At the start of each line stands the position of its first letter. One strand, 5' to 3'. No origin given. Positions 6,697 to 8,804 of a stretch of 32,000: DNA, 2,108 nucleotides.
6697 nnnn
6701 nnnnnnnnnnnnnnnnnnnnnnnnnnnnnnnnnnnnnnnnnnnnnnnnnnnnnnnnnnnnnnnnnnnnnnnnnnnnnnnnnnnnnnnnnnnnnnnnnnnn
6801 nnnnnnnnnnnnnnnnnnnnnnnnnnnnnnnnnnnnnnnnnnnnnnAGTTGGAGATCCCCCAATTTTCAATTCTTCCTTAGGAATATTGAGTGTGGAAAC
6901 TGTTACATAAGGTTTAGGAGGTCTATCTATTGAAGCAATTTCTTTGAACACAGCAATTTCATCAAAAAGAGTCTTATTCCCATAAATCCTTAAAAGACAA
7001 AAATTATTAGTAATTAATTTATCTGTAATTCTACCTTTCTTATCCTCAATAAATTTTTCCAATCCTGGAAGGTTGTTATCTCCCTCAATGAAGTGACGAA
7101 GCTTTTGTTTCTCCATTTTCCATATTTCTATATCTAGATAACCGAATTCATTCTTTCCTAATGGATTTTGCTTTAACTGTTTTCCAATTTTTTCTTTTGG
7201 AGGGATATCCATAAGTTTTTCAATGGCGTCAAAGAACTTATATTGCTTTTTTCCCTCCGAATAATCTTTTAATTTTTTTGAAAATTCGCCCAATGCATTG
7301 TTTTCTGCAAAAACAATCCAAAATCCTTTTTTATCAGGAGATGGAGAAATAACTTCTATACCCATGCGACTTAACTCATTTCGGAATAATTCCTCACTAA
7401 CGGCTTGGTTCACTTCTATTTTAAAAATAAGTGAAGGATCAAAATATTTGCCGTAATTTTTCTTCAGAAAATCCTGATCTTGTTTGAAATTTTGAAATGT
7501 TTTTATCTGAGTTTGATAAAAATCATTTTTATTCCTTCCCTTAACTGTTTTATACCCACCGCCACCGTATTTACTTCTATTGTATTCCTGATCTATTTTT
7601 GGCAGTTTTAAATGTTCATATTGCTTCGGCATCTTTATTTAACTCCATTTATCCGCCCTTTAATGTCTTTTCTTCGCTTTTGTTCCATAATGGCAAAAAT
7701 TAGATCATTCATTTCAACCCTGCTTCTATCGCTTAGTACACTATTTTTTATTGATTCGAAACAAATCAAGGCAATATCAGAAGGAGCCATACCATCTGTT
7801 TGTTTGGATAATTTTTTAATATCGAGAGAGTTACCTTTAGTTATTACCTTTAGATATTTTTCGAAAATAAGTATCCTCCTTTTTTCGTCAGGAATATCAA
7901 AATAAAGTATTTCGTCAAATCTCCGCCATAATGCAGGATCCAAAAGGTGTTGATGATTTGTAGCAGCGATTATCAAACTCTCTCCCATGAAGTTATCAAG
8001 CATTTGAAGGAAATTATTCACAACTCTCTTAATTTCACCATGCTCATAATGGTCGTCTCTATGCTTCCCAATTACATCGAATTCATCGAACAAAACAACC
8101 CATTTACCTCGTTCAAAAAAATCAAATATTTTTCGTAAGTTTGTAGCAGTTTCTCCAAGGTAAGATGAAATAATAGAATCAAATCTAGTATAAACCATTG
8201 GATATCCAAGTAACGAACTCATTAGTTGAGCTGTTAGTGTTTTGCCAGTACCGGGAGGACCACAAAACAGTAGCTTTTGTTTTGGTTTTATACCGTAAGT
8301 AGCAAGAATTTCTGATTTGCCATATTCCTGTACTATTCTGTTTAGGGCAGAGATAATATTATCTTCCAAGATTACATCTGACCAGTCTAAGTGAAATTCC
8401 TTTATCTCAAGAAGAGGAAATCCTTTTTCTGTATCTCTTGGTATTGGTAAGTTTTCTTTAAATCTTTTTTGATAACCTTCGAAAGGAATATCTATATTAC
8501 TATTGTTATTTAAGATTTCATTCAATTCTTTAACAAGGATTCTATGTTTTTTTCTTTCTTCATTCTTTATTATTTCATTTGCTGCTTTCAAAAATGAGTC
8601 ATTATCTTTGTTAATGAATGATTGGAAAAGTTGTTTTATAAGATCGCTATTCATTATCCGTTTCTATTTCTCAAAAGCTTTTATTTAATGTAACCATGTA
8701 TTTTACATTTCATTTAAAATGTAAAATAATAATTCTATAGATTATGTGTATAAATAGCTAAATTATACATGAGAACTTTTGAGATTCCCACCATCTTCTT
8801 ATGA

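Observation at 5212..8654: AAA+ ATPase + intracellular subtilase operon (IetAS-like) with large unassigned domains: best candidate for a defence/conflict system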

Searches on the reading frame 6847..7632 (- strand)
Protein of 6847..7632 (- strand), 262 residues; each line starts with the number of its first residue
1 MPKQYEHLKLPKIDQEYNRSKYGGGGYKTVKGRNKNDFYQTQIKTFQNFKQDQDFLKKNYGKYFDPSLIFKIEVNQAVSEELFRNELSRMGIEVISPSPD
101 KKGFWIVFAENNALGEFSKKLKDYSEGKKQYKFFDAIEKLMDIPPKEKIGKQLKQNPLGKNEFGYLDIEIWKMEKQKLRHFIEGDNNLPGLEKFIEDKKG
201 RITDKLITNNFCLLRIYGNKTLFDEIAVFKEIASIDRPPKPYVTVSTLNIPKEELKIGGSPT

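Call 52: predict_structure(alignment_id=A4)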
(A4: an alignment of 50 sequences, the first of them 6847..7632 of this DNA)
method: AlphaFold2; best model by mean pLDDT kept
length: 262 residues; sequences in the alignment: 50
mean_pLDDT: 88.5   pTM: 0.77
mean pLDDT of the five models: 88.5, 86.8, 86.7, 86.6, 86.1
residues with pLDDT >= 90: 194; 70-90: 42; 50-70: 7; < 50: 19
segments of 3 or more residues with pLDDT < 50: 1-4, 6-8, 15-24
pLDDT, mean of each block of 10 residues (from residue 1): 46 47 65 92 96 96 96 95 94 92 94 90 89 95 96 96 97 93 95 98 94 97 97 94 78 84 70
secondary structure, 60 per line:
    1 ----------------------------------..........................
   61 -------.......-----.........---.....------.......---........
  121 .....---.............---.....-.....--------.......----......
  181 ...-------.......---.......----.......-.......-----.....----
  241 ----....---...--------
elements in order: H35-60 E68-74 H80-88 E92-96 E103-109 H113-125 H129-136 E137-141 H145-148 H151-155 E164-170 H175-183 H191-197 E201-207 E212-218 H220-226 E232-236 H245-248

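Call 54: fold_search(model_id=the predicted structure, library=pdb)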
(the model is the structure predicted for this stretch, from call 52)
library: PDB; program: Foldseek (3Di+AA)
matches with E <= 10: 1289; with E <= 0.001: 5
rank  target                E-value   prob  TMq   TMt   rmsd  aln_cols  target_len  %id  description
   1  2f1f_A                2.3e-04  0.97  0.21  0.29  13.2       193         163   11  Crystal structure of the regulatory subunit of acetohydroxyacid synthase isozyme III from E. coli (released 2006-01-24)
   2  8ui2_A                3.5e-04  0.97  0.23  0.28  11.7       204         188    9  T33-ml28 - Designed Tetrahedral Protein Cage Using Machine Learning Algorithms (released 2024-03-06)
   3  2f1f_B                4.7e-04  0.97  0.21  0.30  12.2       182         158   12  Crystal structure of the regulatory subunit of acetohydroxyacid synthase isozyme III from E. coli (released 2006-01-24)
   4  2ywe                  7.6e-04  0.77  0.18  0.10  15.4       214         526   14  Crystal structure of LepA from Aquifex aeolicus (released 2008-04-29)
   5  8uf0_B                8.6e-04  0.95  0.23  0.29  11.2       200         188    8  T33-ml23 - Designed Tetrahedral Protein Cage Using Machine Learning Algorithms (released 2023-11-15)
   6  6u9d_X                1.5e-03  0.66  0.19  0.20  17.8       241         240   13  Saccharomyces cerevisiae acetohydroxyacid synthase (released 2020-07-15)
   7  6kor                  1.9e-03  0.87  0.21  0.29  15.2       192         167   11  Crystal structure of the RRM domain of SYNCRIP (released 2020-01-22)
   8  6n06_A                2.0e-03  0.87  0.23  0.27  11.3       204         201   12  Cryo-EM structure of the HO BMC shell: BMC-T1 in the assembled shell (released 2019-03-13)
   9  2pc6_A                2.1e-03  0.85  0.22  0.30  12.9       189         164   13  Crystal structure of putative acetolactate synthase- small subunit from Nitrosomonas europaea (released 2007-04-10)
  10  6u9d_O                2.4e-03  0.57  0.20  0.21  15.1       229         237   12  Saccharomyces cerevisiae acetohydroxyacid synthase (released 2020-07-15)
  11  6u9h_F                2.5e-03  0.89  0.20  0.30  12.7       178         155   10  Arabidopsis thaliana acetohydroxyacid synthase complex (released 2020-07-15)
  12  3deg_C                2.7e-03  0.72  0.18  0.10  13.0       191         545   10  Complex of elongating Escherichia coli 70S ribosome and EF4(LepA)-GMPPNP (released 2008-08-19)
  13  6gqe                  2.8e-03  0.82  0.21  0.29  12.1       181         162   15  X-ray structure of KH1-2 domain of IMP3 (released 2019-04-24)
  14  3cb4_A                4.1e-03  0.84  0.21  0.11  14.4       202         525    8  The Crystal Structure of LepA (released 2008-03-18)
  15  2f06_A                4.3e-03  0.82  0.20  0.30   9.6       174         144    9  Crystal structure of protein BT0572 from Bacteroides thetaiotaomicron (released 2005-12-27)
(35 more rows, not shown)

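Call 70: search_protein_representatives(protein=window:6847-7632:-)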
Query: 262 residues. Proteins with E-value up to 0.001 (for the whole library): 184; up to 1e-10: 91; up to 1e-30: 33. The best 150 are listed.
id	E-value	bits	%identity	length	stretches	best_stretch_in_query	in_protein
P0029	4.7e-69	249.4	50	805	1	6-261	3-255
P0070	6.9e-64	232.5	47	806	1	6-261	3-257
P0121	7.6e-57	209.4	47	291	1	6-261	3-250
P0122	2.7e-56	207.6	46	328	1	1-258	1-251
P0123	2.3e-55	204.6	43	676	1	4-261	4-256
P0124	1.7e-53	198.4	41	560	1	5-261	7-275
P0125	1.2e-49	185.9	41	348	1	3-261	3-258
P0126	9.8e-48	179.6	39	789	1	6-257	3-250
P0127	2.0e-47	178.5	44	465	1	4-242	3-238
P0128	1.2e-46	176.0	40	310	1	13-253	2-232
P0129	7.1e-46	173.5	41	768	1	4-243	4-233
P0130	2.5e-44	168.4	39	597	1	3-261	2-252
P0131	3.3e-44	168.0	37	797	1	6-261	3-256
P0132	3.4e-43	164.7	38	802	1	6-261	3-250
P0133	4.8e-42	160.9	46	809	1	57-257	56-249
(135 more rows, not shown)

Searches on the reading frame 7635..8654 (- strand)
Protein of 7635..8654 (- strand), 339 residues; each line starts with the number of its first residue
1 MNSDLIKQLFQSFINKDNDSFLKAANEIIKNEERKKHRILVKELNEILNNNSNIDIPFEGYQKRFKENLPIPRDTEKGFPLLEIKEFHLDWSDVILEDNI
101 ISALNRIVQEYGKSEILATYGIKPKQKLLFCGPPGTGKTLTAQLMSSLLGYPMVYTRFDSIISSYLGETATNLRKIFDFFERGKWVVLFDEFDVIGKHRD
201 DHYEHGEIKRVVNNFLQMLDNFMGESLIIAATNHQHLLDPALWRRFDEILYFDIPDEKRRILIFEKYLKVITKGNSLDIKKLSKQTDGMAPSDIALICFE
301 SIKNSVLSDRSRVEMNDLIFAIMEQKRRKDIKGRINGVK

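Call 5: search_protein_families(library=padloc, proteins=[window:7635-8654:-], max_evalue=0.01)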
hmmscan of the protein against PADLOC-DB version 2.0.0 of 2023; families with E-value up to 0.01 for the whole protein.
window:7635-8654:- (339 aa): 7 families
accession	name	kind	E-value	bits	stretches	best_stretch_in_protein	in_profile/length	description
PDLC02196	IetA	-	2.3e-93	311.6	1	5-329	6-325/374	-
PDLC02195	IetA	-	1.2e-81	273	1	3-323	4-334/395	-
PDLC04232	IetA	-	5.5e-71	237.7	1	2-328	3-318/330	-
PDLC04231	IetA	-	1.2e-39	134.7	1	4-256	5-248/262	-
PDLC00914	TRIP13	-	7.5e-16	56.4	1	172-287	135-249/302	TRIP13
PDLC00915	TRIP13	-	4.1e-09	34.3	1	127-285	65-240/302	TRIP13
PDLC03838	DolB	-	5.5e-06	23.9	1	128-272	169-323/375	-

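Call 6: search_protein_families(library=pfam, proteins=[window:7635-8654:-], max_evalue=0.01)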
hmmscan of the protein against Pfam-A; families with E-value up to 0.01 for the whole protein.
window:7635-8654:- (339 aa): 8 families
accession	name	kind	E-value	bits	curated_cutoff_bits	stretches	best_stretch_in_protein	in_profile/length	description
PF00004.35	AAA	-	9.1e-29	101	21.2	1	128-253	1-130/131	ATPase family associated with various cellular activities (AAA)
PF07728.20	AAA_5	-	6.8e-06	26.6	22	1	128-246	2-139/139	AAA domain (dynein-related subfamily)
PF17862.7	AAA_lid_3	-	2.8e-05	24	27.2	1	277-318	2-43/45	AAA+ lid domain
PF13238.12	AAA_18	-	0.00051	20.9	29.4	1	129-237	2-85/128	AAA domain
PF01078.27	Mg_chelatase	-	0.0016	18.4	20.3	1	126-150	23-47/207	Magnesium chelatase, subunit ChlI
PF07724.20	AAA_2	-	0.0021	18.6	27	0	123-221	1-101/166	AAA domain (Cdc48 subfamily)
PF03215.21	Rad17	-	0.0047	17.3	23.8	0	123-153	43-73/186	Rad17 P-loop domain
PF12775.13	AAA_7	-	0.0075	16.3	25.8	0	115-147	23-55/181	P-loop containing dynein motor region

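Call 7: search_protein_families(library=ncbifam, proteins=[window:7635-8654:-], max_evalue=0.01)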
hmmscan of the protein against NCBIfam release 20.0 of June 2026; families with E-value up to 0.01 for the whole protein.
window:7635-8654:- (339 aa): 21 families
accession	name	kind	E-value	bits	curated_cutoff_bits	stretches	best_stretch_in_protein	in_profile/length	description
NF042959.1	IteA_antiphage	equivalog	7.3e-70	236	510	1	12-322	13-321/367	anti-phage ATPase IteA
NF003069.1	PRK03992.1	subfamily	2.6e-34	119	500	1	97-324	137-371/379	proteasome-activating nucleotidase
TIGR01243.1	CDC48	subfamily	6.7e-33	114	802.65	1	89-306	450-673/733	CDC48 family AAA ATPase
TIGR01242.2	TIGR01242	subfamily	7.2e-33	114.1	500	1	106-326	129-356/362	proteasome-activating nucleotidase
TIGR01241.2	FtsH_fam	equivalog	1.1e-28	100.3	600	1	91-322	161-399/598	ATP-dependent zinc metalloprotease FtsH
NF047748.1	PrtsmActNtasePan1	equivalog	7.8e-26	91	750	1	113-321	170-385/405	proteasome-activating nucleotidase Pan1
NF047747.1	PrtsmActNtasePan2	equivalog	4.3e-24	85.5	700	1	109-322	169-389/397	proteasome-activating nucleotidase Pan2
NF041006.2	cell_div_CdvC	equivalog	9.4e-24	84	650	1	124-300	134-317/370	cell division protein CdvC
NF008004.0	PRK10733.1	equivalog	1.5e-18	66.1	1008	1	101-315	161-382/644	ATP-dependent zinc metalloprotease FtsH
TIGR03689.1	pup_AAA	equivalog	6.3e-12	45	504.75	1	111-269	202-379/512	proteasome ATPase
NF003229.0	PRK04195.1-5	equivalog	1.9e-06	26.9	280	1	92-202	17-121/413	replication factor C large subunit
TIGR03922.1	T7SS_EccA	equivalog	2.2e-05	23.3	466.65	1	126-234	313-425/557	type VII secretion AAA-ATPase EccA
TIGR02880.1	cbbX_cfxQ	equivalog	0.00024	20.5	459.25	1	123-232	56-167/284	CbbX protein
NF003233.0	PRK04195.2-3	equivalog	0.00028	19.8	471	1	123-202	36-114/504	replication factor C large subunit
TIGR02881.1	spore_V_K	equivalog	0.002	17.2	422.95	1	125-257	42-180/261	stage V sporulation protein K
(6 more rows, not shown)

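Call 19: search_solved_structures(query=window:7635-8654:-, max_evalue=1e-15)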
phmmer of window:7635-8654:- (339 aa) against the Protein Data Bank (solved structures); distinct sequences matched with E-value up to 1e-15: 230 (the best 60 are shown).
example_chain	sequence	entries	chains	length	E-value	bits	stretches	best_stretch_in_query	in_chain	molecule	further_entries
7wub_D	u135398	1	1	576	1.4e-57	198.7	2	89-306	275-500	Transitional endoplasmic reticulum ATPase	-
7wub_C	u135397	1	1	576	1.4e-57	198.6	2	89-306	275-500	Transitional endoplasmic reticulum ATPase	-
6mck_A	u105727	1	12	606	1.7e-57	198.3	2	89-306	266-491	Transitional endoplasmic reticulum ATPase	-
7rlh_A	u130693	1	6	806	3.3e-57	197.4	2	89-306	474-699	Transitional endoplasmic reticulum ATPase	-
7rlg_A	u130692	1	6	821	3.6e-57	197.3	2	89-306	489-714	Transitional endoplasmic reticulum ATPase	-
7mdm_B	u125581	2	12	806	3.7e-57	197.3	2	89-306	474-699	Transitional endoplasmic reticulum ATPase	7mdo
7rlj_A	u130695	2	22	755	3.8e-57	197.2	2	89-306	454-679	Transitional endoplasmic reticulum ATPase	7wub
8yka_A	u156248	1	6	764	4e-57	197.1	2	89-306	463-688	Transitional endoplasmic reticulum ATPase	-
5c18_A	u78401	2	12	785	4.4e-57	197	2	89-306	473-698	Transitional endoplasmic reticulum ATPase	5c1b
7y4w_A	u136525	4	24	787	4.5e-57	197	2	89-306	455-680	Transitional endoplasmic reticulum ATPase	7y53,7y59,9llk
7bp8_A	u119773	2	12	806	4.7e-57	196.9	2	89-306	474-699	Transitional endoplasmic reticulum ATPase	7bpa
10qq_A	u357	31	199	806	4.7e-57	196.9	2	89-306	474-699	Transitional endoplasmic reticulum ATPase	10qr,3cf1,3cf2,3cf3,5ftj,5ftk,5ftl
7bp9_A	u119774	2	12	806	4.7e-57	196.9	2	89-306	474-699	Transitional endoplasmic reticulum ATPase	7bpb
7k57_A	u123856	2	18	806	4.7e-57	196.9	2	89-306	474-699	Transitional endoplasmic reticulum ATPase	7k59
7l5w_A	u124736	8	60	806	4.8e-57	196.9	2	89-306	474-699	Transitional endoplasmic reticulum ATPase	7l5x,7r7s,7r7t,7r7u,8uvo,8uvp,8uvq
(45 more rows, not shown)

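Call 72: list_cluster_members(proteins=[P0001, window:7638-8654:-, window:9025-13104:-])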
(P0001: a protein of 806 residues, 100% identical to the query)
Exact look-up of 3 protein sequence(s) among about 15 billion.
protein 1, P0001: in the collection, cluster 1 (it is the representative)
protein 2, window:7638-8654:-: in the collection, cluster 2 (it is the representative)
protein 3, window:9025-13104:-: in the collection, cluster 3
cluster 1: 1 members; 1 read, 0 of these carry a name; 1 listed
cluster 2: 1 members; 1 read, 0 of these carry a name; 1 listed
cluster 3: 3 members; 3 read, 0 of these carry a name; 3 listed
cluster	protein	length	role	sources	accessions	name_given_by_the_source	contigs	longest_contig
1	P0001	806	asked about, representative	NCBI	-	-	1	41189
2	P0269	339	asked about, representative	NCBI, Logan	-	-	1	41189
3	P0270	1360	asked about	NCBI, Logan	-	-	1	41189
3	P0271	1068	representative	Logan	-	-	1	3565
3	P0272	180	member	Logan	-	-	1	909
